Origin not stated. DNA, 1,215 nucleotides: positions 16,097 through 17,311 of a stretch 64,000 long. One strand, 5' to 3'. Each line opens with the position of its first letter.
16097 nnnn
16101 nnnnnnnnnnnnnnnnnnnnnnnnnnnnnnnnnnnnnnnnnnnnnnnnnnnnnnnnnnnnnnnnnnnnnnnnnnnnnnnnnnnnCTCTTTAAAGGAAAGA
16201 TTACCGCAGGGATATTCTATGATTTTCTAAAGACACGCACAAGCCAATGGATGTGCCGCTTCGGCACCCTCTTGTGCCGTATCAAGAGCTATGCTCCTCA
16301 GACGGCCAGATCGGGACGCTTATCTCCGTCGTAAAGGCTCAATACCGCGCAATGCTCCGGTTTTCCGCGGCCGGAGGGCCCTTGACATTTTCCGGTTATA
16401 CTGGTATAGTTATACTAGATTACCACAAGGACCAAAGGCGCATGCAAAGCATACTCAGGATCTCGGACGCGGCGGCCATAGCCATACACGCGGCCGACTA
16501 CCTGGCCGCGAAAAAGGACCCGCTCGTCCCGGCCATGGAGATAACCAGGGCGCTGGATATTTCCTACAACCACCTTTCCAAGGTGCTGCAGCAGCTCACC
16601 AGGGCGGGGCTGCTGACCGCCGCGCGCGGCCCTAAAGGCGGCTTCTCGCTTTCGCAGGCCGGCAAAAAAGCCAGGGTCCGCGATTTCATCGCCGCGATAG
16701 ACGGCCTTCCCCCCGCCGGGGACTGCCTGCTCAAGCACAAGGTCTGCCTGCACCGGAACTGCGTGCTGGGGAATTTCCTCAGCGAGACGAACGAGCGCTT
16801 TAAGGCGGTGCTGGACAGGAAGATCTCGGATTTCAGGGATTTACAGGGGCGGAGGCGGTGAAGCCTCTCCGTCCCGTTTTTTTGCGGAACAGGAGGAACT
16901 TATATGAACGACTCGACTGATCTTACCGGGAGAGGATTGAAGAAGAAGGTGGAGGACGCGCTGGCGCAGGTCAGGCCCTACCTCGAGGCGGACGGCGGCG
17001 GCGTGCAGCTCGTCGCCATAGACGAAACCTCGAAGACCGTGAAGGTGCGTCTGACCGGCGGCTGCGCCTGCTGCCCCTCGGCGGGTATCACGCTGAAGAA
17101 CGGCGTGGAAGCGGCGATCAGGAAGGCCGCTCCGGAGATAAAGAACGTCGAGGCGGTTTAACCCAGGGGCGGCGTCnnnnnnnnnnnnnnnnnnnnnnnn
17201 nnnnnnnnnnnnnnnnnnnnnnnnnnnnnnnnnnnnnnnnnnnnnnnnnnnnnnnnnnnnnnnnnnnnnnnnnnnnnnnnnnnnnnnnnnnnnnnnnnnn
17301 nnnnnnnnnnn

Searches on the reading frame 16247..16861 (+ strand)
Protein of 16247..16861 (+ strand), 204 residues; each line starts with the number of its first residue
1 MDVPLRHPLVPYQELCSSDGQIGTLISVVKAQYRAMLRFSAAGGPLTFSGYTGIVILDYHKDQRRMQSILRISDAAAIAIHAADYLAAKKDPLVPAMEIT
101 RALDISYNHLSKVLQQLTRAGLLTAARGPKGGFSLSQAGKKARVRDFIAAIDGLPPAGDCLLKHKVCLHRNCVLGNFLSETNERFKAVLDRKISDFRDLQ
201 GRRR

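Call 5: search_protein_families(library=pfam, proteins=[window:16247-16861:+], max_evalue=0.1)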
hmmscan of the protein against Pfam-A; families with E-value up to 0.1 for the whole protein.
window:16247-16861:+ (204 aa): 7 families
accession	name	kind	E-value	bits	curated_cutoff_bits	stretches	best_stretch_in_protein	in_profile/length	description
PF02082.26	Rrf2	-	2.6e-21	76.6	30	1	73-191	2-123/132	Iron-dependent Transcriptional regulator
PF13463.12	HTH_27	-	0.00066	20.3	22.2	1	96-130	21-55/68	Winged helix DNA-binding domain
PF12802.13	MarR_2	-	0.002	18.7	27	1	81-130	9-57/61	MarR family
PF08100.18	Dimerisation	-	0.017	15.3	25.6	1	76-139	24-87/93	O-methyltransferase dimerisation domain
PF01978.25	TrmB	-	0.061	13.6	25.6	1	96-128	25-57/68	Sugar-specific transcriptional regulator TrmB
PF12840.13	HTH_20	-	0.067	13.6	27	0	95-124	20-49/51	Helix-turn-helix domain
PF03444.21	HrcA_DNA-bdg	-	0.096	12.8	21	0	89-134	19-64/79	Winged helix-turn-helix transcription repressor, HrcA DNA-binding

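Call 6: search_protein_families(library=ncbifam, proteins=[window:16247-16861:+], max_evalue=0.1)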
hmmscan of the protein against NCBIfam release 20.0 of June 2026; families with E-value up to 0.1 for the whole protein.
window:16247-16861:+ (204 aa): 10 families
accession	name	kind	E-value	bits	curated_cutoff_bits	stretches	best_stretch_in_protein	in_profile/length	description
TIGR00738.1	rrf2_super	superfamily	1e-21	77.2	73.3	1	71-190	2-123/132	Rrf2 family transcriptional regulator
TIGR02944.1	suf_reg_Xantho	equivalog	3.2e-15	56.7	110.65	1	69-191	1-124/130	SUF system Fe-S cluster assembly regulator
NF008240.0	PRK11014.1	equivalog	6e-11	42.6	182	1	80-191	11-121/141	nitric oxide-sensing transcriptional repressor NsrR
NF008886.0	PRK11920.1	equivalog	1.9e-10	40.6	193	1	74-191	5-124/153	iron-responsive transcriptional regulator RirA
TIGR02010.1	IscR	equivalog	5.3e-10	39.3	207.55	1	91-190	23-122/135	Fe-S cluster assembly transcriptional regulator IscR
NF008110.0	PRK10857.1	equivalog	1.5e-07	31.3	275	1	89-189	21-121/164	Fe-S cluster assembly transcriptional regulator IscR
NF047409.1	Cys_reg_CymR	equivalog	4.6e-05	23.6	195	1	91-153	23-85/139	cysteine metabolism transcriptional regulator CymR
NF045803.1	MethMoxFADbindMmoC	equivalog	0.0014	17.5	500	1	109-156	182-227/343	aromatic/alkene monooxygenase hydroxylase FAD-binding subunit MmoC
NF041852.1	trans_reg_HypR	equivalog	0.0055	16.7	180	1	78-146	7-75/139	redox-sensitive transcriptional regulator HypR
NF033788.1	HTH_metalloreg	subfamily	0.014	15.2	55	1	95-127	27-59/77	metalloregulator ArsR/SmtB family transcription factor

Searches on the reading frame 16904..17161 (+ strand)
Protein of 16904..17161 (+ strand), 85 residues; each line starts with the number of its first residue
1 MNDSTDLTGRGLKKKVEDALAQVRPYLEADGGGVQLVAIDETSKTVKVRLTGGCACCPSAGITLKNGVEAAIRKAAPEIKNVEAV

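Call 5: search_protein_families(library=pfam, proteins=[window:16904-17161:+], max_evalue=0.1)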
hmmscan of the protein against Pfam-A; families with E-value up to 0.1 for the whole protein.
window:16904-17161:+ (85 aa): 2 families
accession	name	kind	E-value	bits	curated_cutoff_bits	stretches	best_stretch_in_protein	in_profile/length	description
PF01106.22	NifU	-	3.4e-24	85.2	27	1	16-83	1-67/67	NifU-like domain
PF08103.16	Antimicrobial_8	-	0.064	13.9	21.4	0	67-82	1-16/17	Uperin family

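Call 6: search_protein_families(library=ncbifam, proteins=[window:16904-17161:+], max_evalue=0.1)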
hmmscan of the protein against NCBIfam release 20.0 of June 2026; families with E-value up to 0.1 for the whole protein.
window:16904-17161:+ (85 aa): 3 families
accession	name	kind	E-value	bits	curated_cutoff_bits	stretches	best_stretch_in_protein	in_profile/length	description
TIGR02000.1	NifU_proper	equivalog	2.6e-12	46.7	273.3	1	11-85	219-290/290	Fe-S cluster assembly protein NifU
TIGR03341.1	YhgI_GntY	equivalog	1.8e-11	44.2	269.35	1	12-83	106-177/190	Fe-S biogenesis protein NfuA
NF008392.0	PRK11190.1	equivalog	4.7e-09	36.4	268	1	12-83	107-179/192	Fe-S biogenesis protein NfuA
